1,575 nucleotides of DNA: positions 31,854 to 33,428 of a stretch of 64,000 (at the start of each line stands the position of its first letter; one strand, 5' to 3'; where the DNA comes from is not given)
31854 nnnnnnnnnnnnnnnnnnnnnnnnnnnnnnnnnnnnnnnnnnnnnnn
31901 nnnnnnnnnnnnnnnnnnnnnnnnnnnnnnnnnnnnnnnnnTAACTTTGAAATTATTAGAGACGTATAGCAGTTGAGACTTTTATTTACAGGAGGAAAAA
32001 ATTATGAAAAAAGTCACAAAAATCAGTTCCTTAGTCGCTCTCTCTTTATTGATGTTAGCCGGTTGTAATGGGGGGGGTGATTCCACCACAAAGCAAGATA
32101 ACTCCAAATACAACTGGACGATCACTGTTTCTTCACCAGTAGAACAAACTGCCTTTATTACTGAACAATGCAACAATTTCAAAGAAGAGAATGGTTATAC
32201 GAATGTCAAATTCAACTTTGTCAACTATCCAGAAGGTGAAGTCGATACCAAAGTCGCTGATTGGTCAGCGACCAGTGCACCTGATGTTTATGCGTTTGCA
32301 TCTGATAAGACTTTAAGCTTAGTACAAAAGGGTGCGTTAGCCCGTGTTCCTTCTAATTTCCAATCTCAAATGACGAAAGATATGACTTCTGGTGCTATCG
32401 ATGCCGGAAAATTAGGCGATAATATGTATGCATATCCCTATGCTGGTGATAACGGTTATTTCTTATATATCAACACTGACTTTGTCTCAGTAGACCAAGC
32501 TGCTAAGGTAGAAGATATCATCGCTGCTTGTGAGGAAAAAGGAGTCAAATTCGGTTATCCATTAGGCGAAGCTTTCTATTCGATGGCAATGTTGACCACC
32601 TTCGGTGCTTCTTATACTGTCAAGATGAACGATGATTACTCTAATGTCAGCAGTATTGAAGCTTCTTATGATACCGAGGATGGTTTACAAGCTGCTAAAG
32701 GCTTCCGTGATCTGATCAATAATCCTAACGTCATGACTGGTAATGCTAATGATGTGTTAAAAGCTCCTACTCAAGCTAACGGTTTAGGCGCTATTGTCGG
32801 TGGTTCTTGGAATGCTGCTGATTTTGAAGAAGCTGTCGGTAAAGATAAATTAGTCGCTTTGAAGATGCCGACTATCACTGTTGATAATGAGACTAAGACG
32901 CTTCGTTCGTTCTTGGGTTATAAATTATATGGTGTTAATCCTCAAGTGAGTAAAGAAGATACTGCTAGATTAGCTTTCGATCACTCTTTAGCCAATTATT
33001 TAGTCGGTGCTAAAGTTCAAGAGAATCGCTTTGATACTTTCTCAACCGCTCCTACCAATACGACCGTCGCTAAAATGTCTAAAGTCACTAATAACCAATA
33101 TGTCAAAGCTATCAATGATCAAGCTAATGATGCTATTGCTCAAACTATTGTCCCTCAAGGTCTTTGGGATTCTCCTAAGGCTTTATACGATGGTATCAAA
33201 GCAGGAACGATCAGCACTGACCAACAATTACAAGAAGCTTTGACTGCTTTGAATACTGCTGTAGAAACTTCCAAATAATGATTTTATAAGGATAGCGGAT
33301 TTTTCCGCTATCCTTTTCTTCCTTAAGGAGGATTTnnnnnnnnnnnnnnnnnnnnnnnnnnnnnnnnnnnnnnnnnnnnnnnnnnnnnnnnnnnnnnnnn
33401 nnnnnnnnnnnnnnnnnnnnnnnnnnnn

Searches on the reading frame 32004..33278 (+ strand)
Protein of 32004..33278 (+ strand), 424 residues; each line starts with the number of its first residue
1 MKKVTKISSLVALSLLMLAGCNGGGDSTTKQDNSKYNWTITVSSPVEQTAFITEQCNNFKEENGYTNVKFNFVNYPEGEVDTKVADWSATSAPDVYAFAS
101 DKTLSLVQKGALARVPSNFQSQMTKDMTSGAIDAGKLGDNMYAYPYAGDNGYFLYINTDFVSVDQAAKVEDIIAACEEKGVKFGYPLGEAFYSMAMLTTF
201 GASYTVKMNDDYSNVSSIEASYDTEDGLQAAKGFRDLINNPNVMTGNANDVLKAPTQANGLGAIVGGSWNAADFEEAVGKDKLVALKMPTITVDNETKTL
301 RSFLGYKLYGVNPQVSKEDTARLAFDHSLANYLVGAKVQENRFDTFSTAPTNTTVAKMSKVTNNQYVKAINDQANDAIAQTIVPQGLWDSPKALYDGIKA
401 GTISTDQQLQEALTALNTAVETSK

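Call 10: search_protein_families(library=pfam, proteins=[window:32004-33278:+], max_evalue=0.01)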
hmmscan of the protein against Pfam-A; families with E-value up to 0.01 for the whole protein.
window:32004-33278:+ (424 aa): 1 family
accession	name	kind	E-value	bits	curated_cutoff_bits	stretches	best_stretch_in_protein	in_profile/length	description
PF13416.11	SBP_bac_8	-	1.4e-18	68.2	27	1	56-365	3-275/279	Bacterial extracellular solute-binding protein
